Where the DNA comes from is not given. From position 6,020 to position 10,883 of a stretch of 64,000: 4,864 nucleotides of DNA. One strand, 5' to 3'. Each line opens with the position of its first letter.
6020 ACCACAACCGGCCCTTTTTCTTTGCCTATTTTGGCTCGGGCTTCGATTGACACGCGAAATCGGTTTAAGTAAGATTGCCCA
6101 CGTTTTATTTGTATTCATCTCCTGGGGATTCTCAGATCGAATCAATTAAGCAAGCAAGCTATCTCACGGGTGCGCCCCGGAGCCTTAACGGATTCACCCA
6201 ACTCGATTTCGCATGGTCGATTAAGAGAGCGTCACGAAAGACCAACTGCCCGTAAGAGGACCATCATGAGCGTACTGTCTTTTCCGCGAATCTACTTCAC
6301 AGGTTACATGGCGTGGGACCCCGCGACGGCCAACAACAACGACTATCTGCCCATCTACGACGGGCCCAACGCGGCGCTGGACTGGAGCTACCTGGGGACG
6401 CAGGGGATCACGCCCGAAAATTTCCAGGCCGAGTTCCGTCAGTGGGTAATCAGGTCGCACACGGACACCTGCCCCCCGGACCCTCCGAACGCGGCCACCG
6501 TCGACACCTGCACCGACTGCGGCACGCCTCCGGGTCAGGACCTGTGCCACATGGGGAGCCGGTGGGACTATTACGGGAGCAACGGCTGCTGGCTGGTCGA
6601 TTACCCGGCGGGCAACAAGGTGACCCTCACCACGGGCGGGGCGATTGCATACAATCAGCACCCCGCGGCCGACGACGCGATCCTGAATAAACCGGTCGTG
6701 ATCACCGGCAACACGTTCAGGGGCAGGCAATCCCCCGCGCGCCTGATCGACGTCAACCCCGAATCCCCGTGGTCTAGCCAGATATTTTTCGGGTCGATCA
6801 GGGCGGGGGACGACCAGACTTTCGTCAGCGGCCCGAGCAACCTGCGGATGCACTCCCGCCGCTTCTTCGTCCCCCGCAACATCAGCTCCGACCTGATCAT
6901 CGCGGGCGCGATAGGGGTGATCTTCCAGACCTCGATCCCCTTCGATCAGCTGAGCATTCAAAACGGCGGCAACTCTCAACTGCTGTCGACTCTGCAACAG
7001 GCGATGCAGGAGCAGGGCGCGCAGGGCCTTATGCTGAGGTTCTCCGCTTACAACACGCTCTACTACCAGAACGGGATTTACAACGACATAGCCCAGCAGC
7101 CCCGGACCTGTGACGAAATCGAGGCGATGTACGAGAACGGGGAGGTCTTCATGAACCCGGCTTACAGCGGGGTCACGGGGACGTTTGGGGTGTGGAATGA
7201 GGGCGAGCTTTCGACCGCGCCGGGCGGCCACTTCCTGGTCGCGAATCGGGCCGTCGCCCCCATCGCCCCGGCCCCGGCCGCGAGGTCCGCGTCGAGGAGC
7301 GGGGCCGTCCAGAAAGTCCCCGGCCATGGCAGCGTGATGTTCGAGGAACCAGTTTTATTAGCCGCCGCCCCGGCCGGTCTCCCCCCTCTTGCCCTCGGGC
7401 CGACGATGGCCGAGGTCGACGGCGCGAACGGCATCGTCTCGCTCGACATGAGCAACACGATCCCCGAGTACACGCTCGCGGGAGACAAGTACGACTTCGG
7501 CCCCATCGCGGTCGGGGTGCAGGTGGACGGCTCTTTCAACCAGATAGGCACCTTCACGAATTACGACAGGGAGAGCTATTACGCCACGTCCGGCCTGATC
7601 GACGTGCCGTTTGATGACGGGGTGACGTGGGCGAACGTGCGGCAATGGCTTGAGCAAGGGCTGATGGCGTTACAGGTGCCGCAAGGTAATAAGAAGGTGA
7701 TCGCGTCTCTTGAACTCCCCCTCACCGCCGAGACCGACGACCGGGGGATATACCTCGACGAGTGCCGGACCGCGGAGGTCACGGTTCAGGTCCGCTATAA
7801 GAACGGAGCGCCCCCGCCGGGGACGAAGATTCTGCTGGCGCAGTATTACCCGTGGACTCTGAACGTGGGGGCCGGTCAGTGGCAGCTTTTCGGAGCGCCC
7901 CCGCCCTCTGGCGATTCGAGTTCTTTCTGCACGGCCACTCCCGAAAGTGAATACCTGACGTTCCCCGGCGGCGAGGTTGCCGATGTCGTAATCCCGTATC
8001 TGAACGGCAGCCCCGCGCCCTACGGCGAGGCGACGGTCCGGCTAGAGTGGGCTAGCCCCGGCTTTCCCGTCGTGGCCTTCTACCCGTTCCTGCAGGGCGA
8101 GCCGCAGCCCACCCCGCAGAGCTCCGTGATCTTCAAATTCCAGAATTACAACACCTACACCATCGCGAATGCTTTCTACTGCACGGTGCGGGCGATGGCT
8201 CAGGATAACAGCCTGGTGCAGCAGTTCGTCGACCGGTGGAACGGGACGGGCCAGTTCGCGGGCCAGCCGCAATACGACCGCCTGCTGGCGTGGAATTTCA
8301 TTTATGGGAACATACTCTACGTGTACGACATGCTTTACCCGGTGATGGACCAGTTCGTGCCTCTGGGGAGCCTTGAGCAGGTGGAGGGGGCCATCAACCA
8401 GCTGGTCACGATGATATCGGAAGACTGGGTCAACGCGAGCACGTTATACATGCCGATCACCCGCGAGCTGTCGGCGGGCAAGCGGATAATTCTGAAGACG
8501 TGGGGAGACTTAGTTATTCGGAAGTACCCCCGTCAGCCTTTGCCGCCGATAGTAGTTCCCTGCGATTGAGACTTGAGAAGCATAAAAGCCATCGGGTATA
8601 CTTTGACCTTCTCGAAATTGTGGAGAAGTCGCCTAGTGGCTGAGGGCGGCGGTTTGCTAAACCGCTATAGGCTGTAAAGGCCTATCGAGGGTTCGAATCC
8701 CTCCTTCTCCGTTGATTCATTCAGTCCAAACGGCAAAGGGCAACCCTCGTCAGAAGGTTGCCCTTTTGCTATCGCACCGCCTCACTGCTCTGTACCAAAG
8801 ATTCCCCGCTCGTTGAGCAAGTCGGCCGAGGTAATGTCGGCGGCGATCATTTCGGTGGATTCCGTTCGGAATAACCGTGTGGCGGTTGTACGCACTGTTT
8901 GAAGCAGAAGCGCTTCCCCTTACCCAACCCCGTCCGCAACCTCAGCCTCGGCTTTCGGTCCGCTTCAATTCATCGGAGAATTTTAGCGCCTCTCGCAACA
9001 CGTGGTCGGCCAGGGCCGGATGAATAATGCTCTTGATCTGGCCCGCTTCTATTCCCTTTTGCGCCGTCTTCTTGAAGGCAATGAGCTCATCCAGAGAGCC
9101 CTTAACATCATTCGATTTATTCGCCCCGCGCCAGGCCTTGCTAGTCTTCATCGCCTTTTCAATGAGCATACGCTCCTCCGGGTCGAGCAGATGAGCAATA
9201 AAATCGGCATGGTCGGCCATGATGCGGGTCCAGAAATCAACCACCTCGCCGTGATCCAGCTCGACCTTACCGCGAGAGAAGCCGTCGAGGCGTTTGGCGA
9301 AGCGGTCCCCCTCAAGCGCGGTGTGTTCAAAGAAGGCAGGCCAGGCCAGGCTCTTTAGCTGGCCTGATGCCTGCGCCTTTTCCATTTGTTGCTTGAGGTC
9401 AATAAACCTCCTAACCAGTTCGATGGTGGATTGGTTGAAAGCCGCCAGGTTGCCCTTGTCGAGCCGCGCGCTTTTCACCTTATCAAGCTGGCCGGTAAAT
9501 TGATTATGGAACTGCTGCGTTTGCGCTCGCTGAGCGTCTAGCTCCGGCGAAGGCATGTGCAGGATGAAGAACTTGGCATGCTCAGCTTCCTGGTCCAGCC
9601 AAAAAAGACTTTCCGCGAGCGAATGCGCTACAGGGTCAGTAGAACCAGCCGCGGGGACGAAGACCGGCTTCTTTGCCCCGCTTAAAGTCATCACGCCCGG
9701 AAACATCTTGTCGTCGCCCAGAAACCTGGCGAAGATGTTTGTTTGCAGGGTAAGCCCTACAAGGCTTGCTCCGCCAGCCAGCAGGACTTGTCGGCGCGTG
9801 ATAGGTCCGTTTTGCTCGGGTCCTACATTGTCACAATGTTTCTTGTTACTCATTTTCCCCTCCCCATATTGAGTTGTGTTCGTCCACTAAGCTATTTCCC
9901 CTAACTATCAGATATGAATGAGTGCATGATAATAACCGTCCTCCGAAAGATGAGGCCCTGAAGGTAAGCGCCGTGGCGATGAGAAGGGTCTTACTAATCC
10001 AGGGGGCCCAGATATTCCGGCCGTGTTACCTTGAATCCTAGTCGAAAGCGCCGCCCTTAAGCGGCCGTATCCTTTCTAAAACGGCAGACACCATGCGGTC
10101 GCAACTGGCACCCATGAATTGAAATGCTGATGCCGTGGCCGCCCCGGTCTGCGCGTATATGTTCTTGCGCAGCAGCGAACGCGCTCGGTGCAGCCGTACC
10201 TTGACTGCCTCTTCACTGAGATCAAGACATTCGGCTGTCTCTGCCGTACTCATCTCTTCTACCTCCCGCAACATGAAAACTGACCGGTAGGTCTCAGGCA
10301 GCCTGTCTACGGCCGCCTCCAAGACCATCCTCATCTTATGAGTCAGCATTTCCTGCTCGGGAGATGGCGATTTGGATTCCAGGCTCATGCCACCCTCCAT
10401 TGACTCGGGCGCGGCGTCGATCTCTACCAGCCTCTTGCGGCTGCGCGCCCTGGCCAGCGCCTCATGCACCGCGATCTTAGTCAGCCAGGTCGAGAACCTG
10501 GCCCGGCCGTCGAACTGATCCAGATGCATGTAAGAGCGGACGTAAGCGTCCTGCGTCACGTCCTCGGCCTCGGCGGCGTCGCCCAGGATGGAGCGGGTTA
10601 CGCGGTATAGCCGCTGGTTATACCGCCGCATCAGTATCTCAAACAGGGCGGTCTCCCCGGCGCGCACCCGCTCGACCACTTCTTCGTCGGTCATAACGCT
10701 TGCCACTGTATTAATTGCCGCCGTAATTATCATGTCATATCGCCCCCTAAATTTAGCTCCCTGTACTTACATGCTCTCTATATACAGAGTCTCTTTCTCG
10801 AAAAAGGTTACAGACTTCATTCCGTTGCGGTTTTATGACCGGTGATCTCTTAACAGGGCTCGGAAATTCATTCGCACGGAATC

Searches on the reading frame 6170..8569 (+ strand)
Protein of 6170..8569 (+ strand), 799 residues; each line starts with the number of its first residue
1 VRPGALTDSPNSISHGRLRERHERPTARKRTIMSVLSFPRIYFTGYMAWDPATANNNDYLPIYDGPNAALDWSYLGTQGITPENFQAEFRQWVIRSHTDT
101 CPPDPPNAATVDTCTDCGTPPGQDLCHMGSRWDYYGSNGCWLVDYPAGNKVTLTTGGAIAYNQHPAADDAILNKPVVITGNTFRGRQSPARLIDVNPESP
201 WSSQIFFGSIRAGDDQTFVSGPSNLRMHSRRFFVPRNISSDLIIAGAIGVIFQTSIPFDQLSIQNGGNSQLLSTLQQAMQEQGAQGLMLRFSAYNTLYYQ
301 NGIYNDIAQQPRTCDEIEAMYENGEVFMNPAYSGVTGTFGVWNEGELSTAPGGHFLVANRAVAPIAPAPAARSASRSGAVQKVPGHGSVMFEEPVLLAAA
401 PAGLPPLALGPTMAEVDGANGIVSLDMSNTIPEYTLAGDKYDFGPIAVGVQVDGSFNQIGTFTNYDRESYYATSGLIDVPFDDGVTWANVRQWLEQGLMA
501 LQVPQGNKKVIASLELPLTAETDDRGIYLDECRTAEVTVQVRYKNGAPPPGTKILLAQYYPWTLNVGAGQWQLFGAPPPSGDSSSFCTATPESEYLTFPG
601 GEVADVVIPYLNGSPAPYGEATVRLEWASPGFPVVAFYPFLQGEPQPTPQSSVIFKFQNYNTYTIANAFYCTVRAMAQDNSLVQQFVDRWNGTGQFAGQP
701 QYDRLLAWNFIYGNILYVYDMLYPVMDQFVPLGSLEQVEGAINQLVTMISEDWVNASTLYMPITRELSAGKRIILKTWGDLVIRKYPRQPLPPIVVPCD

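Call 10: search_protein_families(library=ncbifam, proteins=[window:6170-8569:+], max_evalue=0.001)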
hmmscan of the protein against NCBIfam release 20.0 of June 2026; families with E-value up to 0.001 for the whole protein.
window:6170-8569:+ (799 aa): 1 family
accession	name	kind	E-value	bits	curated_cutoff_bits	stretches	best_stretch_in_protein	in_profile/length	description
TIGR04492.1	VioB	equivalog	1.3e-07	29.8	1250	0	707-776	507-577/1003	iminophenyl-pyruvate dimer synthase VioB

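Call 11: search_protein_families(library=pfam, proteins=[window:6170-8569:+], max_evalue=0.001)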
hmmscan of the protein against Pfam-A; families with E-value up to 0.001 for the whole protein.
window:6170-8569:+ (799 aa): 0 families

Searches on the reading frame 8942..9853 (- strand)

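Call 10: search_protein_families(library=ncbifam, proteins=[window:8942-9853:-], max_evalue=0.001)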
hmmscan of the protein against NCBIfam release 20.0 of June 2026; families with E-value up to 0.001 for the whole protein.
window:8942-9853:- (303 aa): 0 families

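Call 11: search_protein_families(library=pfam, proteins=[window:8942-9853:-], max_evalue=0.001)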
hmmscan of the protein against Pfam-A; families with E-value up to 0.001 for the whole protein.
window:8942-9853:- (303 aa): 1 family
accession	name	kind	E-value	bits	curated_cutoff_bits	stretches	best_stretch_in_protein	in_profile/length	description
PF11155.13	DUF2935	-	1.9e-37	128.9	24.4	3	77-189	2-120/121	Domain of unknown function (DUF2935)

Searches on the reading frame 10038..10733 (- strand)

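Call 10: search_protein_families(library=ncbifam, proteins=[window:10038-10733:-], max_evalue=0.001)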
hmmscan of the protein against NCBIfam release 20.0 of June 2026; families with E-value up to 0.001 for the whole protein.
window:10038-10733:- (231 aa): 93 families (the best 25 are shown)
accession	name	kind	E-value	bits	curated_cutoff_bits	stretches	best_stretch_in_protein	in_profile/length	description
NF008888.0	PRK11922.1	equivalog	3.7e-78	262.3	204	1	11-223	12-227/231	RNA polymerase sigma factor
NF007223.0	PRK09641.1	equivalog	3.7e-39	134.5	209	1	17-192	6-184/187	RNA polymerase sigma factor SigW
TIGR02948.1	SigW_bacill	equivalog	1e-35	123.5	243.1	1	17-192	6-184/187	RNA polymerase sigma factor SigW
NF004113.0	PRK05602.1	equivalog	2.7e-33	115.3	208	1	12-197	28-206/211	RNA polymerase sigma factor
TIGR02939.1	RpoE_Sigma70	equivalog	1e-32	113.7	236.15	1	15-192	6-186/190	RNA polymerase sigma factor RpoE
NF009166.1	PRK12513.1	equivalog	1.9e-32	112.5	206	1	14-194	7-188/193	RNA polymerase sigma factor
TIGR02937.1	sigma70-ECF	superfamily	1.8e-30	105.8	42.9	1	31-191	3-164/165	sigma-70 family RNA polymerase sigma factor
NF058625.1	sigma_PG0214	equivalog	2.9e-30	105.2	130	1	31-195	6-164/170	GFO_1088 family ECF-type sigma factor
TIGR02950.1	SigM_subfam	subfamily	1.4e-28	99.8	147.95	1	32-191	3-157/159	RNA polymerase sigma factor, SigM family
TIGR02985.1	Sig70_bacteroi1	subfamily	1.2e-27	97.2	126.4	1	31-192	3-162/162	RNA polymerase sigma-70 factor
NF006930.0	PRK09415.1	subfamily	2.9e-27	95.7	198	1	27-192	14-175/179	RNA polymerase factor sigma C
NF009190.0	PRK12538.1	equivalog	2.9e-26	92.6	303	1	12-192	46-219/233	RNA polymerase sigma factor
NF009171.0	PRK12518.1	equivalog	1.6e-25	90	208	1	8-195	6-187/191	RNA polymerase sigma factor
NF007225.0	PRK09643.1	equivalog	6.5e-25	88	190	1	13-194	11-184/204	RNA polymerase sigma factor SigM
NF007229.0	PRK09647.1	equivalog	1.2e-24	86.9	265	1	30-200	45-210/220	RNA polymerase sigma factor SigE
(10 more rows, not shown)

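Call 11: search_protein_families(library=pfam, proteins=[window:10038-10733:-], max_evalue=0.001)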
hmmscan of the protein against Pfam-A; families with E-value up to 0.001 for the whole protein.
window:10038-10733:- (231 aa): 4 families
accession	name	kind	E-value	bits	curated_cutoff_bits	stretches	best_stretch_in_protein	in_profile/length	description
PF04542.20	Sigma70_r2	-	1.5e-16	60.4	24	1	34-101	1-70/71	Sigma-70 region 2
PF08281.18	Sigma70_r4_2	-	8.6e-16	57.8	25.7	1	136-187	2-53/54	Sigma-70, region 4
PF04545.22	Sigma70_r4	-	5.7e-10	39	24.1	1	141-190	1-50/50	Sigma-70, region 4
PF07638.17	Sigma70_ECF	-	2.4e-05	24.7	21.1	1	19-191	7-182/185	ECF sigma factor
